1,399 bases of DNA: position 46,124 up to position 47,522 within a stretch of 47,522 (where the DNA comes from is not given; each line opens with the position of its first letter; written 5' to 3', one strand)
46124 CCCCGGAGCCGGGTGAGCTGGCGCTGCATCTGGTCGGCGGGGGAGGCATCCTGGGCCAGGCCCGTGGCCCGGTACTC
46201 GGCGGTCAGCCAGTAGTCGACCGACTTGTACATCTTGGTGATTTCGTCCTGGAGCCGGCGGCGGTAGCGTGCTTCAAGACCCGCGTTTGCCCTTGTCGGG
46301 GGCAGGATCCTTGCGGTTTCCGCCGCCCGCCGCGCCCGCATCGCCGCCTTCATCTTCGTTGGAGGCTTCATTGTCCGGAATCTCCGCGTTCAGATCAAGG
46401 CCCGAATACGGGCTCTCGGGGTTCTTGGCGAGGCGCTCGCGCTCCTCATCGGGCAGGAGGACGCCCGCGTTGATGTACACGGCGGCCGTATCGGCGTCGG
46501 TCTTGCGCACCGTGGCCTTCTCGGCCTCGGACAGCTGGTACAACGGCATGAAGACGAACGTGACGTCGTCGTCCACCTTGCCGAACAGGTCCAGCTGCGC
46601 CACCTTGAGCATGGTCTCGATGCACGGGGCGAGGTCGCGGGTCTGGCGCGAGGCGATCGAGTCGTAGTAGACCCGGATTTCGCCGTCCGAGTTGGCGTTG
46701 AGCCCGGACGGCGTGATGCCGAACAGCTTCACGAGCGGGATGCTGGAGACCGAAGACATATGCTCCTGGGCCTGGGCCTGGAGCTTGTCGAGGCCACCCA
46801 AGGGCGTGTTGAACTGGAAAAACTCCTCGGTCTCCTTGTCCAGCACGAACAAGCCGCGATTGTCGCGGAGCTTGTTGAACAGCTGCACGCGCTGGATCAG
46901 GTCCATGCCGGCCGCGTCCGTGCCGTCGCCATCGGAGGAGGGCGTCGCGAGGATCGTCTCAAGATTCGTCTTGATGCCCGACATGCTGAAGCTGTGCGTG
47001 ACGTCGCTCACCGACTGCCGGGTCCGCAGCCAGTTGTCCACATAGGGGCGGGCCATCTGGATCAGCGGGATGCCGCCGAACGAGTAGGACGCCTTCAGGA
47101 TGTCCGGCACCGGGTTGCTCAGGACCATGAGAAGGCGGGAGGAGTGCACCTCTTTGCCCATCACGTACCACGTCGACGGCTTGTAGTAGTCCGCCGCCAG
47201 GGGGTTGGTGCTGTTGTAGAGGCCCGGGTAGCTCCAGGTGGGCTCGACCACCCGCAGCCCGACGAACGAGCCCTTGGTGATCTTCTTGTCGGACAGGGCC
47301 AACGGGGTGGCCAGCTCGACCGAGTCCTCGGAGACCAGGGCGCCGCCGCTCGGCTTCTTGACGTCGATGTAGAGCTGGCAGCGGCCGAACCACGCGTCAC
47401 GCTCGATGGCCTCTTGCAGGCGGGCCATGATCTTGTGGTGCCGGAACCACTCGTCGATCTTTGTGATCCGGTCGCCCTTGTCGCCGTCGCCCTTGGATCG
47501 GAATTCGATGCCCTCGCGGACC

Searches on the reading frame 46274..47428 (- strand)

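Call 12: search_protein_families(library=phrogs, proteins=[window:46274-47428:-], max_evalue=0.00001)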
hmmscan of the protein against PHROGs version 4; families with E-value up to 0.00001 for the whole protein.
window:46274-47428:- (384 aa): 6 families
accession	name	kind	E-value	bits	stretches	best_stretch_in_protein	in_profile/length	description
phrog_146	-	head and packaging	3.5e-98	331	1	3-369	110-457/587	portal protein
phrog_30637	-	unknown function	2.6e-82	278.2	1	90-358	1-264/1119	-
phrog_15528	-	head and packaging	5.1e-81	274.2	1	5-359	119-476/794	portal protein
phrog_4660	-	head and packaging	2.8e-42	146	1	49-349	204-492/765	minor head protein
phrog_12751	-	unknown function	1.6e-25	90.8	1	173-380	59-257/283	-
phrog_220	-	head and packaging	5.6e-12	45.5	1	177-335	276-439/1338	minor head protein and DNA pilot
